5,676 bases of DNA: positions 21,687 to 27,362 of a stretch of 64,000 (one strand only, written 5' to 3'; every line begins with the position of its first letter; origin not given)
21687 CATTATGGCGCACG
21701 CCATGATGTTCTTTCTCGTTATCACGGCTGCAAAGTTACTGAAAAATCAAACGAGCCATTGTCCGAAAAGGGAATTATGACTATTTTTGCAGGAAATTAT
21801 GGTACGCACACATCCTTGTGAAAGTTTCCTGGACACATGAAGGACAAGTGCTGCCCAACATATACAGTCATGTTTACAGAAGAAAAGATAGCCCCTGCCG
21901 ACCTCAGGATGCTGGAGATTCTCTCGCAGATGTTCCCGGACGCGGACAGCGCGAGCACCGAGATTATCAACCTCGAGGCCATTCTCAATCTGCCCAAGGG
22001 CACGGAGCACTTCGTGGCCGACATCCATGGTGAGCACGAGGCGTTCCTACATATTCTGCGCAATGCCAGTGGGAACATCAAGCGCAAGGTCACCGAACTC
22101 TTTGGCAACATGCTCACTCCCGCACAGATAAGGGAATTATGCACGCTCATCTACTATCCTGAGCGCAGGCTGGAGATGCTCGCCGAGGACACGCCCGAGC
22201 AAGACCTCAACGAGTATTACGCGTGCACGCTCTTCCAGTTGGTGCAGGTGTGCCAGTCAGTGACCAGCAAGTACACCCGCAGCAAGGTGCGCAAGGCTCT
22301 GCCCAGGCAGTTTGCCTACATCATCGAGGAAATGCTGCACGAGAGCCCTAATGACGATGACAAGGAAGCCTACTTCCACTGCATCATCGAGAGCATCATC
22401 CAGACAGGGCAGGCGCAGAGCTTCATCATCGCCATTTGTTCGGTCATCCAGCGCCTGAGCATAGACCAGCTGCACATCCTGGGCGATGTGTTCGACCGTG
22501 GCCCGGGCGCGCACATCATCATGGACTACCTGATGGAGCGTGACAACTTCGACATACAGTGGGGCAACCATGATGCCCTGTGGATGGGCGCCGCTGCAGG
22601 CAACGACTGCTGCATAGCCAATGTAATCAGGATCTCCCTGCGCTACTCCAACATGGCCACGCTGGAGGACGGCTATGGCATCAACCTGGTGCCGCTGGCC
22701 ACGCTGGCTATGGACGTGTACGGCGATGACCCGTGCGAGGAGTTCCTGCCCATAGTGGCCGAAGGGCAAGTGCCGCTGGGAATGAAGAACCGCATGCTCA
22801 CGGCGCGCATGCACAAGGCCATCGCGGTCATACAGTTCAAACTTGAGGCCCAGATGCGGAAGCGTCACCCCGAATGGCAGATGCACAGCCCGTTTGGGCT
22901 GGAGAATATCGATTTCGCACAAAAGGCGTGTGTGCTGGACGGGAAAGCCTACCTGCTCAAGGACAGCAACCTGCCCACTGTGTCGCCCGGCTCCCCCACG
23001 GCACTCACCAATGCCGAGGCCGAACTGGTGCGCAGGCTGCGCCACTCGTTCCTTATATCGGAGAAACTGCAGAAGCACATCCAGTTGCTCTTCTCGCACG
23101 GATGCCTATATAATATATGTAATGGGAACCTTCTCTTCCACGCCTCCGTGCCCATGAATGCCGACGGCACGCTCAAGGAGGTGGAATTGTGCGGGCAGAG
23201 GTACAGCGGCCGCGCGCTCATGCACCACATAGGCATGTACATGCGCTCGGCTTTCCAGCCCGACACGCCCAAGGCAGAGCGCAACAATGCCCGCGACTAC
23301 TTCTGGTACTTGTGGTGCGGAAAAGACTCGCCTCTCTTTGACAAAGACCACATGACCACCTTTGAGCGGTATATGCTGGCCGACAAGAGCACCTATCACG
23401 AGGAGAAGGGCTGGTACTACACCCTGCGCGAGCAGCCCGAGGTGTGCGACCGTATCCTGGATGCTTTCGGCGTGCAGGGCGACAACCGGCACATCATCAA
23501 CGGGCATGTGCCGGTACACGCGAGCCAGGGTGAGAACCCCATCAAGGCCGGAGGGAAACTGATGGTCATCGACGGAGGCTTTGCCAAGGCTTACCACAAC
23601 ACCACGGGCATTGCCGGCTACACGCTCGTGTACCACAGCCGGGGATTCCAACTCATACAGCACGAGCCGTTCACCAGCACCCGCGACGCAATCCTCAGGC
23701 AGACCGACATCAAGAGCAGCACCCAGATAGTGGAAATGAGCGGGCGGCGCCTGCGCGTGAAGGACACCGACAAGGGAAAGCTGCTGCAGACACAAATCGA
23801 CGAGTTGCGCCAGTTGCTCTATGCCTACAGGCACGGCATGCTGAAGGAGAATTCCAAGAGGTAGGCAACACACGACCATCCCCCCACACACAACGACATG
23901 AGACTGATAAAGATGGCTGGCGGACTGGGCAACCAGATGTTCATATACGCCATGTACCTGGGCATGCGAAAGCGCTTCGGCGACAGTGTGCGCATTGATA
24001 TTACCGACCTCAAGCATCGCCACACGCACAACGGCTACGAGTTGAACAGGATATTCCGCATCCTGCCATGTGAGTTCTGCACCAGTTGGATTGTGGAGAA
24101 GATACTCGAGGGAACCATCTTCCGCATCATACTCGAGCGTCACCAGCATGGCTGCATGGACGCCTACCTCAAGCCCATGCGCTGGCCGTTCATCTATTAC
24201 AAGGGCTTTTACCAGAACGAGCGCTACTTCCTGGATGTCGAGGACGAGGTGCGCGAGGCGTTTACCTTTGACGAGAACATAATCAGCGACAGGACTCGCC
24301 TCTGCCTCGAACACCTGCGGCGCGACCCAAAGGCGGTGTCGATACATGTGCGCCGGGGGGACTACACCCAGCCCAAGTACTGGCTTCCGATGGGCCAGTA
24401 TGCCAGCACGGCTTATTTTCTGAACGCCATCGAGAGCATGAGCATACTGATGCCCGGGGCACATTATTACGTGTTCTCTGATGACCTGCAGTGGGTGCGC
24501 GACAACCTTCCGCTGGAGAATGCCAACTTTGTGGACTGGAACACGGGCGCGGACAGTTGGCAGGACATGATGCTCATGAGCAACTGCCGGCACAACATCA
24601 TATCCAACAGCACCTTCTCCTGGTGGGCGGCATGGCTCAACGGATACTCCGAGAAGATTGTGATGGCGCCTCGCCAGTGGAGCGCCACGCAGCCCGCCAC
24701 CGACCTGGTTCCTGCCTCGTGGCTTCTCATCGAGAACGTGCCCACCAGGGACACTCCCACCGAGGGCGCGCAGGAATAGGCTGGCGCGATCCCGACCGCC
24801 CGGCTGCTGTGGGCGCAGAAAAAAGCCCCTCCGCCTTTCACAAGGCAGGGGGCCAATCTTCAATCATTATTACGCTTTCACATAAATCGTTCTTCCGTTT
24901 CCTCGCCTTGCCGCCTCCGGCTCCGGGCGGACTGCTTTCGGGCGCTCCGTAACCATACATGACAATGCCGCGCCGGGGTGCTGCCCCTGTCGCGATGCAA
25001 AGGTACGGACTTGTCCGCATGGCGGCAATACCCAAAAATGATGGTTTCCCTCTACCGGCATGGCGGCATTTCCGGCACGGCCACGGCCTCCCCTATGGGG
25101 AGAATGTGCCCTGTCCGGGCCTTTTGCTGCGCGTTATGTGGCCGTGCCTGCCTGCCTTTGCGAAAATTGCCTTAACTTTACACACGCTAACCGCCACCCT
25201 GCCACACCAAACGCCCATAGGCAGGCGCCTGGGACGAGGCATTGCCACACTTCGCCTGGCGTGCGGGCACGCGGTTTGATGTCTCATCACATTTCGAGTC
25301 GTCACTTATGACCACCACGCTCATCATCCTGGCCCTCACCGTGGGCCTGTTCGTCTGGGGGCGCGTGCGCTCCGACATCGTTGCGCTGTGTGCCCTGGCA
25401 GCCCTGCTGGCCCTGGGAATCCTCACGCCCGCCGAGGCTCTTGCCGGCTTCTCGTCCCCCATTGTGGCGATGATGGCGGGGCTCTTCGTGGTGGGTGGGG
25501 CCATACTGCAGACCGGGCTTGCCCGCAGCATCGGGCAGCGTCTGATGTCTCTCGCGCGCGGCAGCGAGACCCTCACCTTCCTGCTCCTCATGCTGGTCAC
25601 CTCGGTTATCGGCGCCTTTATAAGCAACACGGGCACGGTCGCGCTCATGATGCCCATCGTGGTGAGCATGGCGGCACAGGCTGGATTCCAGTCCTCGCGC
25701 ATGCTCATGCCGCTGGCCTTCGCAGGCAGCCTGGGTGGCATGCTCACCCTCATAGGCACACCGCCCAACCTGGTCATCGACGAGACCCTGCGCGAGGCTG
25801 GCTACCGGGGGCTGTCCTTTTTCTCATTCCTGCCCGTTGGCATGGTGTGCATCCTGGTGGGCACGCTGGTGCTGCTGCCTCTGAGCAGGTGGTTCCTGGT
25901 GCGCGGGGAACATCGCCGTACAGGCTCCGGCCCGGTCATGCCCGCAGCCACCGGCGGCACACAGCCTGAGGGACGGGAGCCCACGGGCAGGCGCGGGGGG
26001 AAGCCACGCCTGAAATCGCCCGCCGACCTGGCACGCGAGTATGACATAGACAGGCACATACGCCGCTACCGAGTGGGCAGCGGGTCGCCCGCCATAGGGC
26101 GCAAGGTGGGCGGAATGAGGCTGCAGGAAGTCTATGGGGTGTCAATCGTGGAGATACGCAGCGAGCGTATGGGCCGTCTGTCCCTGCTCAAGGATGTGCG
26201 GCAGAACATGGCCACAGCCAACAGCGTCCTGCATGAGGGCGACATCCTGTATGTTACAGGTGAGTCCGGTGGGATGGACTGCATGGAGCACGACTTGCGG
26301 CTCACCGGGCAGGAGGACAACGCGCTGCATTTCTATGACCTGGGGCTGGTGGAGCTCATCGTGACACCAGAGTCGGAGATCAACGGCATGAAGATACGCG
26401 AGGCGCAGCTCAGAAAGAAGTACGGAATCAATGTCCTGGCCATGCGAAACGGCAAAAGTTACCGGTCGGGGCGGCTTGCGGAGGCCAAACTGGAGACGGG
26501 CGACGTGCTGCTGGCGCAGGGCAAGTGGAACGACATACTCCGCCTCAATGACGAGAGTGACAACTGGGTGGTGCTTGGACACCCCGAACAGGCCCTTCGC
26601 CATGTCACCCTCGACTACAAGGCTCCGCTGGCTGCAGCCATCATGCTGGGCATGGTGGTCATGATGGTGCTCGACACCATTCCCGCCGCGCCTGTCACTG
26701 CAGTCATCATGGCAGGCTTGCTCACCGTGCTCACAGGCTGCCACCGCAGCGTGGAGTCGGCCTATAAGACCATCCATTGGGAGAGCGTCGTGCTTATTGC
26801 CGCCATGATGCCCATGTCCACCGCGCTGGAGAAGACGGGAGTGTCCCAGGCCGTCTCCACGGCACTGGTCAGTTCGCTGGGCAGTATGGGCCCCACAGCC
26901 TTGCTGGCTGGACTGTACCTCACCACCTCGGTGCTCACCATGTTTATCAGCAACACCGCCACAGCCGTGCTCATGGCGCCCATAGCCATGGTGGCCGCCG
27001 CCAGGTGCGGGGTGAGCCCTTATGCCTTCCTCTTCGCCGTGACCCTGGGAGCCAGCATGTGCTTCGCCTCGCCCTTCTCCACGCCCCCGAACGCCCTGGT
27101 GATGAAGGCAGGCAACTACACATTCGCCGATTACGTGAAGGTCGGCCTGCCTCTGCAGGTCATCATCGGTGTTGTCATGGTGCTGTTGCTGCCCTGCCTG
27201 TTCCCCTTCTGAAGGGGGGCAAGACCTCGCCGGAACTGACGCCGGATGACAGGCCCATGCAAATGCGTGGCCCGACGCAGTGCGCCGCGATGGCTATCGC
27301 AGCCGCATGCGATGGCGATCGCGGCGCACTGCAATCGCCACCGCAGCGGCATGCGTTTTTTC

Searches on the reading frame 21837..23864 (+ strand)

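Call 58: search_protein_families(library=pfam, proteins=[window:21837-23864:+], max_evalue=0.00001)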
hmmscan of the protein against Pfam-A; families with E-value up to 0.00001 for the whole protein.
window:21837-23864:+ (675 aa): 1 family
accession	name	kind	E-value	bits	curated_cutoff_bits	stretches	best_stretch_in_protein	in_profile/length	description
PF06874.16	FBPase_2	-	1.2e-290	965.9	27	1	24-665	1-638/639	Firmicute fructose-1,6-bisphosphatase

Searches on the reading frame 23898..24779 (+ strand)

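Call 59: search_protein_families(library=pfam, proteins=[window:23898-24779:+], max_evalue=0.00001)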
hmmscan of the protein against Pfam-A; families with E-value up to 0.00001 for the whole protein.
window:23898-24779:+ (293 aa): 1 family
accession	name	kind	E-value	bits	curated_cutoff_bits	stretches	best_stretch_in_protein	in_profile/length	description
PF01531.22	Glyco_transf_11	-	2.6e-34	119.3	23.9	1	90-268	112-285/298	Glycosyl transferase family 11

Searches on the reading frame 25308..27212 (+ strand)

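Call 59: search_protein_families(library=pfam, proteins=[window:25308-27212:+], max_evalue=0.00001)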
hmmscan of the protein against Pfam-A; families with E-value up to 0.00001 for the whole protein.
window:25308-27212:+ (634 aa): 4 families
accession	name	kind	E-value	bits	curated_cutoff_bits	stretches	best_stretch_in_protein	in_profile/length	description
PF03600.22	CitMHS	-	1.7e-94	317.1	31.9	1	14-578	3-335/336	Citrate transporter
PF00939.25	Na_sulph_symp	-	3e-22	79.7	27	2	488-627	319-461/472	Sodium:sulfate symporter transmembrane region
PF02080.26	TrkA_C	-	1.9e-18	66.5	27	1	347-413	1-66/71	TrkA-C domain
PF06808.19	DctM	-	4.5e-07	29.5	23.8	0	48-145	271-367/413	Tripartite ATP-independent periplasmic transporter, DctM component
